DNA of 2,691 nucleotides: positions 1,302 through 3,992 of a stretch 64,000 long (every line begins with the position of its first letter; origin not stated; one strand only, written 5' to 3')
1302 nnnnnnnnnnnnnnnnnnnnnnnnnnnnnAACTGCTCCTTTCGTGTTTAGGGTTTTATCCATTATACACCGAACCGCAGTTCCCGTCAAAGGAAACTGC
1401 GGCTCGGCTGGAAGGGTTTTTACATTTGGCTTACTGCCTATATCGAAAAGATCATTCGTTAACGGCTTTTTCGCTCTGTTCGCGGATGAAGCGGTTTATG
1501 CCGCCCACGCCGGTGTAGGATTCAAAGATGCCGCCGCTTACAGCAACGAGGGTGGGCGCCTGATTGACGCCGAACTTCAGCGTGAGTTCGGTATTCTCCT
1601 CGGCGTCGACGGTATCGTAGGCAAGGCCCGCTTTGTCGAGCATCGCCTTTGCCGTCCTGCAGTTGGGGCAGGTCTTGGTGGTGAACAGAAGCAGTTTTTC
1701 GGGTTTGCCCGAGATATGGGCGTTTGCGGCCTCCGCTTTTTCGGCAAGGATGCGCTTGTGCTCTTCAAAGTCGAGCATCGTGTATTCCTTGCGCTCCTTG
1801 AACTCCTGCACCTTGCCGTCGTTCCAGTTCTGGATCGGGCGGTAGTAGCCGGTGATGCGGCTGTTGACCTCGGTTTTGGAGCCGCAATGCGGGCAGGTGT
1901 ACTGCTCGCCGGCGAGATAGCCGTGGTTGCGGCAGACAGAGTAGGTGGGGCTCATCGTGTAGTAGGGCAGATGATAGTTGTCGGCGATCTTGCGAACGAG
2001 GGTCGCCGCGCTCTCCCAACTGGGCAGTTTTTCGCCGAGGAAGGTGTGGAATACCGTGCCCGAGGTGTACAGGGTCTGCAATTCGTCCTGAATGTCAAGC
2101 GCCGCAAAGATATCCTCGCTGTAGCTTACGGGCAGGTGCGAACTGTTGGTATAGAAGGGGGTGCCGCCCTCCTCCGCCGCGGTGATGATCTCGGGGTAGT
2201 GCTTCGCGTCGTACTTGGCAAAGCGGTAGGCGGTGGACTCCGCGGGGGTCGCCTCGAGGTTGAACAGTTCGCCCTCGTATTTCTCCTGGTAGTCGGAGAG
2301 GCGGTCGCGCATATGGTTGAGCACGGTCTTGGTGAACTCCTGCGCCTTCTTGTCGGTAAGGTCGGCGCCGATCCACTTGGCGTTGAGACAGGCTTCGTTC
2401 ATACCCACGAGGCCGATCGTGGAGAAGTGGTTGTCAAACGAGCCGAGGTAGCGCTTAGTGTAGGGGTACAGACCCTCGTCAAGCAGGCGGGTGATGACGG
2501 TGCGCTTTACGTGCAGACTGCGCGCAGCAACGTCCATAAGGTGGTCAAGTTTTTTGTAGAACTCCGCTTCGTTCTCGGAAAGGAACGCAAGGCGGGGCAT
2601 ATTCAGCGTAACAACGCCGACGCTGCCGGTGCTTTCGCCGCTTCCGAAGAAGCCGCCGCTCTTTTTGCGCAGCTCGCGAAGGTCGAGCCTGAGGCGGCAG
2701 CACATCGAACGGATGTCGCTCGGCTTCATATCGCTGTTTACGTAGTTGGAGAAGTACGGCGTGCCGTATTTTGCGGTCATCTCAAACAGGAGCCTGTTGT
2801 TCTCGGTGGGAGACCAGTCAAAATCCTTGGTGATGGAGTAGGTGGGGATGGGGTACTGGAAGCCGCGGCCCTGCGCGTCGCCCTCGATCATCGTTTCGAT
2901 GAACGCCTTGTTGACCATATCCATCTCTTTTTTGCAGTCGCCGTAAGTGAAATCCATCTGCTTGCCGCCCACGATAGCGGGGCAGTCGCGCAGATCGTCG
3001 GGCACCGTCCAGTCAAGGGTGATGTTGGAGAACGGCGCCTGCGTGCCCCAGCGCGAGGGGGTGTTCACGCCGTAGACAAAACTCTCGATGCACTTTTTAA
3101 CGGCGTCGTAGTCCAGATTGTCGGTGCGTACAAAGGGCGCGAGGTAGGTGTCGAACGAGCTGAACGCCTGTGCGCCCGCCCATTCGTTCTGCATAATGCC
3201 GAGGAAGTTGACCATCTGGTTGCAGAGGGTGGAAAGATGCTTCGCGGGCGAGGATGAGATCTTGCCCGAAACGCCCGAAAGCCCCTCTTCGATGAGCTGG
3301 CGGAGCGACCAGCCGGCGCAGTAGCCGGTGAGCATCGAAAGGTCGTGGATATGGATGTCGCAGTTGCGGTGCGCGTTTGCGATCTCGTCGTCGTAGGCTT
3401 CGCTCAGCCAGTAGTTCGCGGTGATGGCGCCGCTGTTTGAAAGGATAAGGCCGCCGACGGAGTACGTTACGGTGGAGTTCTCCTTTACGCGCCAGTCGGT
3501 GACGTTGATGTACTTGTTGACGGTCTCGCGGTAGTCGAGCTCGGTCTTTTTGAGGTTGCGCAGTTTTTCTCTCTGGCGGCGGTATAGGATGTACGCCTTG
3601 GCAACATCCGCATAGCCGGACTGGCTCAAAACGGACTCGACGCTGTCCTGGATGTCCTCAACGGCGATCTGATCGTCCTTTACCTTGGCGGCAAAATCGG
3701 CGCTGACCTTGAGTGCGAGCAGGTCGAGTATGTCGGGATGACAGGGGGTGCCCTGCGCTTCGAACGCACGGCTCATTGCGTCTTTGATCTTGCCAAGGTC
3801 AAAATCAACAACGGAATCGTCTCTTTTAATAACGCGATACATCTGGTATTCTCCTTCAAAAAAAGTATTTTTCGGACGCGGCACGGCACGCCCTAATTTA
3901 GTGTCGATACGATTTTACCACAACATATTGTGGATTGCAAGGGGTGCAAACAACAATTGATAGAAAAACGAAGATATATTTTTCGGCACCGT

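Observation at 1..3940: Class III ribonucleotide reductase with a covalently fused CPNC redoxin, next to trxB and a Cys-rich protein, with no nrdG activase nearby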

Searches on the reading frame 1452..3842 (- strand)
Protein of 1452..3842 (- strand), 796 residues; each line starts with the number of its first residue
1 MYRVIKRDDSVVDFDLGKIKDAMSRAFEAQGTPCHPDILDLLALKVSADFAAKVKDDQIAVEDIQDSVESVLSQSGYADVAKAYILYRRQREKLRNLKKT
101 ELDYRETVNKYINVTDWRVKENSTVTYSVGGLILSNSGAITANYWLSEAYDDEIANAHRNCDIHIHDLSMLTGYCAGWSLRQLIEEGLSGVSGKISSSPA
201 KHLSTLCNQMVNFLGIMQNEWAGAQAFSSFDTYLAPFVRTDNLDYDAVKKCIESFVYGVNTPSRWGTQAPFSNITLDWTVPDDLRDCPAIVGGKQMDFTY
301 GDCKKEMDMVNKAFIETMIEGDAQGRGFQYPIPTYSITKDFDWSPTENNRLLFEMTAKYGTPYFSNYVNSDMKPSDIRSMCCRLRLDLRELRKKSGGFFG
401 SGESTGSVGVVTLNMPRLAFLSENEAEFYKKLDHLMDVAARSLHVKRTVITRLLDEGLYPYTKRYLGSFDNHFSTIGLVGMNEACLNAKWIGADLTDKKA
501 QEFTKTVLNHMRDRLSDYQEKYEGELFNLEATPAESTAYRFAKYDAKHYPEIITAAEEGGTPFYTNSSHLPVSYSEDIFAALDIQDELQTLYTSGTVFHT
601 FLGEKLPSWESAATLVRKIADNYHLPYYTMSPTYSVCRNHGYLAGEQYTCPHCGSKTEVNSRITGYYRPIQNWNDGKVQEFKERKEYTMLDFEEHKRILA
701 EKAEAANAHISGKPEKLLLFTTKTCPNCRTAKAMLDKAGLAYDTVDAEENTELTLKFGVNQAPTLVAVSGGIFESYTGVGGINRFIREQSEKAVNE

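Call 3: search_protein_families(library=pfam, proteins=[window:1452-3842:-], max_evalue=0.01)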
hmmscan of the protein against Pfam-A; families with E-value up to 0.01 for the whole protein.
window:1452-3842:- (796 aa): 6 families
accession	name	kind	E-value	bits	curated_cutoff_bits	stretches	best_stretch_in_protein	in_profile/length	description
PF13597.11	NRDD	-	5.1e-187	623.4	26.2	1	121-687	1-562/562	Anaerobic ribonucleoside-triphosphate reductase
PF03477.21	ATP-cone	-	9.2e-22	77.8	25.8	1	3-92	2-87/88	ATP cone domain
PF00462.30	Glutaredoxin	-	8.8e-07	29.5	22.9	1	718-753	2-37/60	Glutaredoxin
PF00085.26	Thioredoxin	-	0.00024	21.5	23.5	1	709-778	13-90/103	Thioredoxin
PF07282.18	Cas12f1-like_TNB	-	0.001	19.6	26.3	0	626-656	24-49/60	Cas12f1-like, TNB domain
PF13098.12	Thioredoxin_2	-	0.004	17.9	27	0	715-778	7-93/104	Thioredoxin-like domain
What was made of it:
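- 1452..3842 (-): nrdD::redoxin CDS, 796 aa plus stop: class III ribonucleotide reductase with a C-terminal thioredoxin-fold domain. Pfam domains (call 3).
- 3567..3836 (-): ATP-cone (residues 3-92), the allosteric activity site. PF03477 77.8 bits (call 3).
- Checked: Pfam finds ATP-cone at residues 3-92 (77.8 bits), NRDD at 121-687 (623 bits) and Glutaredoxin at 718-753 (29.5 bits, cut-off 22.9) (call 3).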

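Call 10: find_homologous_proteins(query=window:1452-3842:-, max_evalue=1e-20)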
Query window:1452-3842:- (796 aa): 8000 proteins with E <= 1e-20 among 8000 candidates; the best 120 are listed.
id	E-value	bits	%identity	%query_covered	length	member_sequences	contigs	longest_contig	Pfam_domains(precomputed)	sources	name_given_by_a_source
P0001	0.0e+0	1662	88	100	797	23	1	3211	PF00462.31,PF03477.22,PF13597.12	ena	-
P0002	0.0e+0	1583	85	99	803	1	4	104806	PF00462.31,PF03477.22,PF13597.12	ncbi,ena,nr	ncbi:MAG: ribonucleoside triphosphate reductase [Clostridia bacterium]|nr:ribonucleoside triphosphat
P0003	0.0e+0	1573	84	99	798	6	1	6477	PF00462.31,PF03477.22,PF13597.12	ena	-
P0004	0.0e+0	1538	82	100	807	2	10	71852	PF00462.31,PF13192.13,PF03477.22,PF13597.12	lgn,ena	-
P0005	0.0e+0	1537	82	100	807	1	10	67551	PF00462.31,PF13192.13,PF03477.22,PF13597.12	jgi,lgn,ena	-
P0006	0.0e+0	1537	83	100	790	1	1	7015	PF00462.31,PF03477.22,PF13597.12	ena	-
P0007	0.0e+0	1537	83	99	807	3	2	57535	PF00462.31,PF13192.13,PF03477.22,PF13597.12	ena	-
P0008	0.0e+0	1536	82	99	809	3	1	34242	PF00462.31,PF13192.13,PF03477.22,PF13597.12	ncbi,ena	-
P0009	0.0e+0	1535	83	100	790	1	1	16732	PF00462.31,PF03477.22,PF13597.12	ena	-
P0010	0.0e+0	1535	83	100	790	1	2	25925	PF00462.31,PF03477.22,PF13597.12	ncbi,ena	-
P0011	0.0e+0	1534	83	100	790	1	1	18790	PF00462.31,PF03477.22,PF13597.12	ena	-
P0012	0.0e+0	1534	83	100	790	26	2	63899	PF00462.31,PF03477.22,PF13597.12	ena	-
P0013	0.0e+0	1534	83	100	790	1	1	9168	PF00462.31,PF03477.22,PF13597.12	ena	-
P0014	0.0e+0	1534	83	100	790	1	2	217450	PF00462.31,PF03477.22,PF13597.12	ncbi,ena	-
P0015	0.0e+0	1534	82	99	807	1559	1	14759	PF00462.31,PF13192.13,PF03477.22,PF13597.12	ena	-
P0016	0.0e+0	1533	83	100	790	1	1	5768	PF00462.31,PF03477.22,PF13597.12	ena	-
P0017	0.0e+0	1533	83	100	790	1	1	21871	PF00462.31,PF03477.22,PF13597.12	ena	-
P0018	0.0e+0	1533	83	100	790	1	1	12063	PF00462.31,PF03477.22,PF13597.12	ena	-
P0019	0.0e+0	1533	83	100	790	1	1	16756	PF00462.31,PF03477.22,PF13597.12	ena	-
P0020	0.0e+0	1533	83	100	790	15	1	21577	PF00462.31,PF03477.22,PF13597.12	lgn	-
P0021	0.0e+0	1533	83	100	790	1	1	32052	PF00462.31,PF03477.22,PF13597.12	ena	-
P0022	0.0e+0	1533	83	100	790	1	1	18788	PF00462.31,PF03477.22,PF13597.12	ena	-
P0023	0.0e+0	1533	83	100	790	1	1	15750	PF00462.31,PF03477.22,PF13597.12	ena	-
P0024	0.0e+0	1533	83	100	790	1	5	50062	PF00462.31,PF03477.22,PF13597.12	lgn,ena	-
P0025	0.0e+0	1533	82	100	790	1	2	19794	PF00462.31,PF03477.22,PF13597.12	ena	-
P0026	0.0e+0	1533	82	100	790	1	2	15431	PF00462.31,PF03477.22,PF13597.12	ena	-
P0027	0.0e+0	1533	83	100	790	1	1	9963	PF00462.31,PF03477.22,PF13597.12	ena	-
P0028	0.0e+0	1533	82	100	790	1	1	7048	PF00462.31,PF03477.22,PF13597.12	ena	-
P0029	0.0e+0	1532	83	100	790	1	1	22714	PF00462.31,PF03477.22,PF13597.12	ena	-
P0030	0.0e+0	1532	82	100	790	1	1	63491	PF00462.31,PF03477.22,PF13597.12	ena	-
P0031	0.0e+0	1532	83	100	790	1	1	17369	PF00462.31,PF03477.22,PF13597.12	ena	-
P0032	0.0e+0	1532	82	100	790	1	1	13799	PF00462.31,PF03477.22,PF13597.12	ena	-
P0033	0.0e+0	1532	82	100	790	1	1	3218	PF00462.31,PF03477.22,PF13597.12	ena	-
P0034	0.0e+0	1532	82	100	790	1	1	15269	PF00462.31,PF03477.22,PF13597.12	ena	-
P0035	0.0e+0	1532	83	100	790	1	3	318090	PF00462.31,PF03477.22,PF13597.12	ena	-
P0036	0.0e+0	1532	83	100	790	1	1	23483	PF00462.31,PF03477.22,PF13597.12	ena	-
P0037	0.0e+0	1532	82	100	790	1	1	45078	PF00462.31,PF03477.22,PF13597.12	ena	-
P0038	0.0e+0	1532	83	100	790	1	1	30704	PF00462.31,PF03477.22,PF13597.12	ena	-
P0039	0.0e+0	1532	82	100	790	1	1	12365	PF00462.31,PF03477.22,PF13597.12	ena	-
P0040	0.0e+0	1532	82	100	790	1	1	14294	PF00462.31,PF03477.22,PF13597.12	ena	-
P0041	0.0e+0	1532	82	100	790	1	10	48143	PF00462.31,PF03477.22,PF13597.12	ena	-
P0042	0.0e+0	1532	83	100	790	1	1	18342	PF00462.31,PF03477.22,PF13597.12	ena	-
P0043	0.0e+0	1532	83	100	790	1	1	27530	PF00462.31,PF03477.22,PF13597.12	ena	-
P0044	0.0e+0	1532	82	100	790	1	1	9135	PF00462.31,PF03477.22,PF13597.12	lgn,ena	-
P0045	0.0e+0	1532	82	100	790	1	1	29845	PF00462.31,PF03477.22,PF13597.12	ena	-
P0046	0.0e+0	1531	82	100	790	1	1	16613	PF00462.31,PF03477.22,PF13597.12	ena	-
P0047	0.0e+0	1531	82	100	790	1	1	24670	PF00462.31,PF03477.22,PF13597.12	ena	-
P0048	0.0e+0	1531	83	100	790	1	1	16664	PF00462.31,PF03477.22,PF13597.12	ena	-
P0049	0.0e+0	1531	83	100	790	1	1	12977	PF00462.31,PF03477.22,PF13597.12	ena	-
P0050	0.0e+0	1531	82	100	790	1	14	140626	PF00462.31,PF03477.22,PF13597.12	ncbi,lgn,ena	-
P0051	0.0e+0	1531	82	100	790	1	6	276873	PF00462.31,PF03477.22,PF13597.12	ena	-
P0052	0.0e+0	1531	82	100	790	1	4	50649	PF00462.31,PF03477.22,PF13597.12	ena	-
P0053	0.0e+0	1531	82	100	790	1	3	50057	PF00462.31,PF03477.22,PF13597.12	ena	-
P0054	0.0e+0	1531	82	100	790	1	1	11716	PF00462.31,PF03477.22,PF13597.12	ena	-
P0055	0.0e+0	1531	82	100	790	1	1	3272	PF00462.31,PF03477.22,PF13597.12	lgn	-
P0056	0.0e+0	1531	82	100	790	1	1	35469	PF00462.31,PF03477.22,PF13597.12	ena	-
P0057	0.0e+0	1531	82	100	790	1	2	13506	PF00462.31,PF03477.22,PF13597.12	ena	-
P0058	0.0e+0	1531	82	100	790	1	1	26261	PF00462.31,PF03477.22,PF13597.12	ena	-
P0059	0.0e+0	1531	82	100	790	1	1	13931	PF00462.31,PF03477.22,PF13597.12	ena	-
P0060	0.0e+0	1531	82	100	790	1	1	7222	PF00462.31,PF03477.22,PF13597.12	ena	-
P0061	0.0e+0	1531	83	100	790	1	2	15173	PF00462.31,PF03477.22,PF13597.12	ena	-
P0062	0.0e+0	1531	82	100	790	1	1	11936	PF00462.31,PF03477.22,PF13597.12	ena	-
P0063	0.0e+0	1531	83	100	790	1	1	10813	PF00462.31,PF03477.22,PF13597.12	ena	-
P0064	0.0e+0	1531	82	100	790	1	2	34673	PF00462.31,PF03477.22,PF13597.12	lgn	-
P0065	0.0e+0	1531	82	100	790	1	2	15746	PF00462.31,PF03477.22,PF13597.12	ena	-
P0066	0.0e+0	1531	82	100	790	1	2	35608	PF00462.31,PF03477.22,PF13597.12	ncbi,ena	-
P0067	0.0e+0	1531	82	100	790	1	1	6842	PF00462.31,PF03477.22,PF13597.12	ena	-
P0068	0.0e+0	1531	83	100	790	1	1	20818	PF00462.31,PF03477.22,PF13597.12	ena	-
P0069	0.0e+0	1531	82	100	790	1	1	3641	PF00462.31,PF03477.22,PF13597.12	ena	-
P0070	0.0e+0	1531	82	100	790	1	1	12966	PF00462.31,PF03477.22,PF13597.12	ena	-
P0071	0.0e+0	1531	82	100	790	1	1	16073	PF00462.31,PF03477.22,PF13597.12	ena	-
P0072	0.0e+0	1531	82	100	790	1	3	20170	PF00462.31,PF03477.22,PF13597.12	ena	-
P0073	0.0e+0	1531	82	100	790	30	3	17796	PF00462.31,PF03477.22,PF13597.12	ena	-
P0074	0.0e+0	1531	83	100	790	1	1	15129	PF00462.31,PF03477.22,PF13597.12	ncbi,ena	-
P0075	0.0e+0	1531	82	100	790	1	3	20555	PF00462.31,PF03477.22,PF13597.12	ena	-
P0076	0.0e+0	1531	82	100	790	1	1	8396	PF00462.31,PF03477.22,PF13597.12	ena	-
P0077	0.0e+0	1531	82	100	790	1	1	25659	PF00462.31,PF03477.22,PF13597.12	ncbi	-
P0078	0.0e+0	1531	82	100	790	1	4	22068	PF00462.31,PF03477.22,PF13597.12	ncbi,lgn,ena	-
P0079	0.0e+0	1531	83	100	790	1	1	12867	PF00462.31,PF03477.22,PF13597.12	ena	-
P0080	0.0e+0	1531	83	100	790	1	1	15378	PF00462.31,PF03477.22,PF13597.12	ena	-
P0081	0.0e+0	1531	82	100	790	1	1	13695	PF00462.31,PF03477.22,PF13597.12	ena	-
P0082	0.0e+0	1531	82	100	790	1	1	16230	PF00462.31,PF03477.22,PF13597.12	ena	-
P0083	0.0e+0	1531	82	100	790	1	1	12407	PF00462.31,PF03477.22,PF13597.12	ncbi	-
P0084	0.0e+0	1531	82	100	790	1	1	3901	PF00462.31,PF03477.22,PF13597.12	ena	-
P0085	0.0e+0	1531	82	100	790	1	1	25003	PF00462.31,PF03477.22,PF13597.12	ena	-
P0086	0.0e+0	1531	82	100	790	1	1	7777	PF00462.31,PF03477.22,PF13597.12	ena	-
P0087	0.0e+0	1531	82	100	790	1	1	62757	PF00462.31,PF03477.22,PF13597.12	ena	-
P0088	0.0e+0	1530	82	100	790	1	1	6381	PF00462.31,PF03477.22,PF13597.12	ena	-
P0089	0.0e+0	1530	82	100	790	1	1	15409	PF00462.31,PF03477.22,PF13597.12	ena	-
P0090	0.0e+0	1530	82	100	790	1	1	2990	PF00462.31,PF03477.22,PF13597.12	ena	-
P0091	0.0e+0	1530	83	100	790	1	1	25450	PF00462.31,PF03477.22,PF13597.12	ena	-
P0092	0.0e+0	1530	82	100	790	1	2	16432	PF00462.31,PF03477.22,PF13597.12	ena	-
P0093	0.0e+0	1530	82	100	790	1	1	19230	PF00462.31,PF03477.22,PF13597.12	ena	-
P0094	0.0e+0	1530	83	100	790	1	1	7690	PF00462.31,PF03477.22,PF13597.12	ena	-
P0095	0.0e+0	1530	82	100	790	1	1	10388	PF00462.31,PF03477.22,PF13597.12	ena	-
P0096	0.0e+0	1530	83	100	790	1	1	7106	PF00462.31,PF03477.22,PF13597.12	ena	-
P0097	0.0e+0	1530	82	100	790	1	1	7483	PF00462.31,PF03477.22,PF13597.12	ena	-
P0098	0.0e+0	1530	82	100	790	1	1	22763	PF00462.31,PF03477.22,PF13597.12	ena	-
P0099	0.0e+0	1530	82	100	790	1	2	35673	PF00462.31,PF03477.22,PF13597.12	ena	-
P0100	0.0e+0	1530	82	100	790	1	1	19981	PF00462.31,PF03477.22,PF13597.12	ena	-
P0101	0.0e+0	1530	82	100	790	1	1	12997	PF00462.31,PF03477.22,PF13597.12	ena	-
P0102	0.0e+0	1530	82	100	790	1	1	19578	PF00462.31,PF03477.22,PF13597.12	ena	-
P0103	0.0e+0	1530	82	100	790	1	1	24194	PF00462.31,PF03477.22,PF13597.12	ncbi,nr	ncbi:MAG: ribonucleoside triphosphate reductase [Clostridiales bacterium]|nr:ribonucleoside triphosp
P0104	0.0e+0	1530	82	100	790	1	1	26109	PF00462.31,PF03477.22,PF13597.12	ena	-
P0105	0.0e+0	1530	82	100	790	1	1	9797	PF00462.31,PF03477.22,PF13597.12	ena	-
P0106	0.0e+0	1530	82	100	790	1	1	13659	PF00462.31,PF03477.22,PF13597.12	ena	-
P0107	0.0e+0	1530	82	100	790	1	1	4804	PF00462.31,PF03477.22,PF13597.12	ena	-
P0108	0.0e+0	1530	82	100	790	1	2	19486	PF00462.31,PF03477.22,PF13597.12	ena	-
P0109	0.0e+0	1530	82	100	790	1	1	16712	PF00462.31,PF03477.22,PF13597.12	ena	-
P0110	0.0e+0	1530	82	100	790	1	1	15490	PF00462.31,PF03477.22,PF13597.12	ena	-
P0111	0.0e+0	1530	82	100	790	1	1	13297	PF00462.31,PF03477.22,PF13597.12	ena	-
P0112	0.0e+0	1530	83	100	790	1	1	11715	PF00462.31,PF03477.22,PF13597.12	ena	-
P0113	0.0e+0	1530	82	100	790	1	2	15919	PF00462.31,PF03477.22,PF13597.12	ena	-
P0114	0.0e+0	1530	82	100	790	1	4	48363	PF00462.31,PF03477.22,PF13597.12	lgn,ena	-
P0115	0.0e+0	1530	82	100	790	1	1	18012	PF00462.31,PF03477.22,PF13597.12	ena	-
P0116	0.0e+0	1530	82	100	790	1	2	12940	PF00462.31,PF03477.22,PF13597.12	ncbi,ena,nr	ncbi:MAG: ribonucleoside triphosphate reductase [Clostridiales bacterium]|nr:ribonucleoside triphosp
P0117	0.0e+0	1530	83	100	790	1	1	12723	PF00462.31,PF03477.22,PF13597.12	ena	-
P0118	0.0e+0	1530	82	100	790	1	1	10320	PF00462.31,PF03477.22,PF13597.12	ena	-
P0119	0.0e+0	1530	82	100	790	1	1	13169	PF00462.31,PF03477.22,PF13597.12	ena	-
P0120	0.0e+0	1530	82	100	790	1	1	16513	PF00462.31,PF03477.22,PF13597.12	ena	-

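Call 39: search_protein_families(library=ncbifam, proteins=[L003:9142-9831:+, L055:9292-9981:+, L006:14758-15306:+], max_evalue=0.00001)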
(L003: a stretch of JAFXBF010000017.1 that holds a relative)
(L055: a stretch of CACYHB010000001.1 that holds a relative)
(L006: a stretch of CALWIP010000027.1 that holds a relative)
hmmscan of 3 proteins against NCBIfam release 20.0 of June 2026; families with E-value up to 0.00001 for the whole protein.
L003:9142-9831:+ (230 aa): 35 families (the best 25 are shown)
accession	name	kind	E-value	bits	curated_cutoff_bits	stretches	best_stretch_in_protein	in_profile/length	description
TIGR02495.1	NrdG2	equivalog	1.3e-65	220.4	131.15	1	3-192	2-192/193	anaerobic ribonucleoside-triphosphate reductase activating protein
TIGR02493.1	PFLA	equivalog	6.3e-18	65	231.75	1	6-136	5-140/235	pyruvate formate-lyase-activating protein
TIGR04041.1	activase_YjjW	hypoth_equivalog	2.5e-17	63.2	250.2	1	51-182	95-225/276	YjjW family glycine radical enzyme activase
TIGR03963.1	rSAM_QueE_Clost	equivalog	5.4e-15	55.7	260.1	1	16-169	18-168/219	putative 7-carboxy-7-deazaguanine synthase QueE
TIGR04349.1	rSAM_QueE_gams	hypoth_equivalog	7.5e-15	55.2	300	1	17-173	19-165/210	7-carboxy-7-deazaguanine synthase QueE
TIGR02494.1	PFLE_PFLC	subfamily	1.5e-13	50.7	174.35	1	67-174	126-232/293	glycyl-radical enzyme activating protein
TIGR02666.1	moaA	equivalog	1.9e-13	50.1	284.05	1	24-115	17-115/336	GTP 3',8-cyclase MoaA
TIGR04317.1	W_rSAM_matur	equivalog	1.6e-12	47.3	380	1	23-153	10-138/349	tungsten cofactor oxidoreductase radical SAM maturase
TIGR02668.1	moaA_archaeal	equivalog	6.2e-12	45.1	325.25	1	23-123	16-116/303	GTP 3',8-cyclase MoaA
NF008356.0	PRK11145.1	equivalog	4.9e-11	42.4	375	1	8-166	12-172/246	pyruvate formate lyase 1-activating protein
TIGR04003.1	rSAM_BssD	equivalog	5.9e-11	42.1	496.45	0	2-37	2-36/314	[benzylsuccinate synthase]-activating enzyme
NF001199.0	PRK00164.2-1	equivalog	7.4e-11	41.7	231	1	24-140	19-136/308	GTP 3',8-cyclase MoaA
NF043069.1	T4HPD_activ_SAM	equivalog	9.5e-11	41.6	425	0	2-37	3-37/299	trans-4-hydroxy-L-proline dehydratase activase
TIGR03365.1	Bsubt_queE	equivalog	1.8e-10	40.7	206.1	1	16-164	21-171/238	7-carboxy-7-deazaguanine synthase QueE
TIGR03972.1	rSAM_TYW1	equivalog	8e-10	38.3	317.95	1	73-173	128-228/297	4-demethylwyosine synthase TYW1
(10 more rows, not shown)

L055:9292-9981:+ (230 aa): 27 families (the best 25 are shown)
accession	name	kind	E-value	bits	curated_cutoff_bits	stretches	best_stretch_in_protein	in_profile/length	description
TIGR02495.1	NrdG2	equivalog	2.2e-62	209.9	131.15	1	2-193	1-193/193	anaerobic ribonucleoside-triphosphate reductase activating protein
TIGR02493.1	PFLA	equivalog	2.1e-15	56.7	231.75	1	3-168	2-169/235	pyruvate formate-lyase-activating protein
TIGR04041.1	activase_YjjW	hypoth_equivalog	2.1e-14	53.6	250.2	1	51-221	95-267/276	YjjW family glycine radical enzyme activase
TIGR03963.1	rSAM_QueE_Clost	equivalog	1.6e-11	44.4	260.1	1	16-140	18-139/219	putative 7-carboxy-7-deazaguanine synthase QueE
TIGR02494.1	PFLE_PFLC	subfamily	8.9e-11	41.6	174.35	0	67-175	126-232/293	glycyl-radical enzyme activating protein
TIGR02668.1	moaA_archaeal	equivalog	9.6e-11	41.2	325.25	1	23-124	16-117/303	GTP 3',8-cyclase MoaA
TIGR02666.1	moaA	equivalog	1.1e-10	41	284.05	1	24-114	17-114/336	GTP 3',8-cyclase MoaA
NF038283.1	viperin_w_prok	equivalog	1.9e-09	37.1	180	1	23-191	8-188/281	viperin family antiviral radical SAM protein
NF001199.0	PRK00164.2-1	equivalog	3.8e-09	36.1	231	1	24-140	19-136/308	GTP 3',8-cyclase MoaA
TIGR04003.1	rSAM_BssD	equivalog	9.1e-09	34.9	496.45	0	3-37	3-36/314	[benzylsuccinate synthase]-activating enzyme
TIGR04317.1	W_rSAM_matur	equivalog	1.5e-08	34.2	380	1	24-134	11-121/349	tungsten cofactor oxidoreductase radical SAM maturase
TIGR03972.1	rSAM_TYW1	equivalog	2.7e-08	33.3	317.95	1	72-189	127-243/297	4-demethylwyosine synthase TYW1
TIGR02491.1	NrdG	equivalog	3.2e-08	33.6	126.1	1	5-90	4-89/154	anaerobic ribonucleoside-triphosphate reductase activating protein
NF043069.1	T4HPD_activ_SAM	equivalog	3.2e-08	33.3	425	0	66-170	125-227/299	trans-4-hydroxy-L-proline dehydratase activase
TIGR04251.1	SCM_rSAM_ScmF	equivalog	7.8e-08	32.1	400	1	23-104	10-93/353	SynChlorMet cassette radical SAM/SPASM protein ScmF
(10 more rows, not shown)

L006:14758-15306:+ (183 aa): 10 families
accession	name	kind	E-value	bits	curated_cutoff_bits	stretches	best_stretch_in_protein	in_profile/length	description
TIGR02491.1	NrdG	equivalog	2.1e-53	180.4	126.1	1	2-158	1-153/154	anaerobic ribonucleoside-triphosphate reductase activating protein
NF008335.0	PRK11121.1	equivalog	3.3e-44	150.4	199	1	1-156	1-151/154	anaerobic ribonucleoside-triphosphate reductase-activating protein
TIGR02826.1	RNR_activ_nrdG3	equivalog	4.6e-12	46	151.7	1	17-159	16-139/148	anaerobic ribonucleoside-triphosphate reductase activating protein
TIGR02494.1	PFLE_PFLC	subfamily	7e-08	32.1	174.35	1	6-43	4-41/293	glycyl-radical enzyme activating protein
NF043069.1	T4HPD_activ_SAM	equivalog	4.9e-07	29.4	425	0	5-44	6-45/299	trans-4-hydroxy-L-proline dehydratase activase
TIGR02493.1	PFLA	equivalog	5.5e-07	29.2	231.75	1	12-92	11-92/235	pyruvate formate-lyase-activating protein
TIGR04003.1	rSAM_BssD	equivalog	6.1e-06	25.6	496.45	0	5-40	5-40/314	[benzylsuccinate synthase]-activating enzyme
NF048010.1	SfplDhtActHpsHDes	equivalog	7.5e-06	25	430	0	6-43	11-48/298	(2S)-3-sulfopropanediol dehydratase activating enzyme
TIGR02495.1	NrdG2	equivalog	8.4e-06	25.2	131.15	0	20-92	20-88/193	anaerobic ribonucleoside-triphosphate reductase activating protein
NF033719.1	ind_deCO2_activ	equivalog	8.9e-06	25.2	425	0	11-41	11-41/302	indoleacetate decarboxylase activase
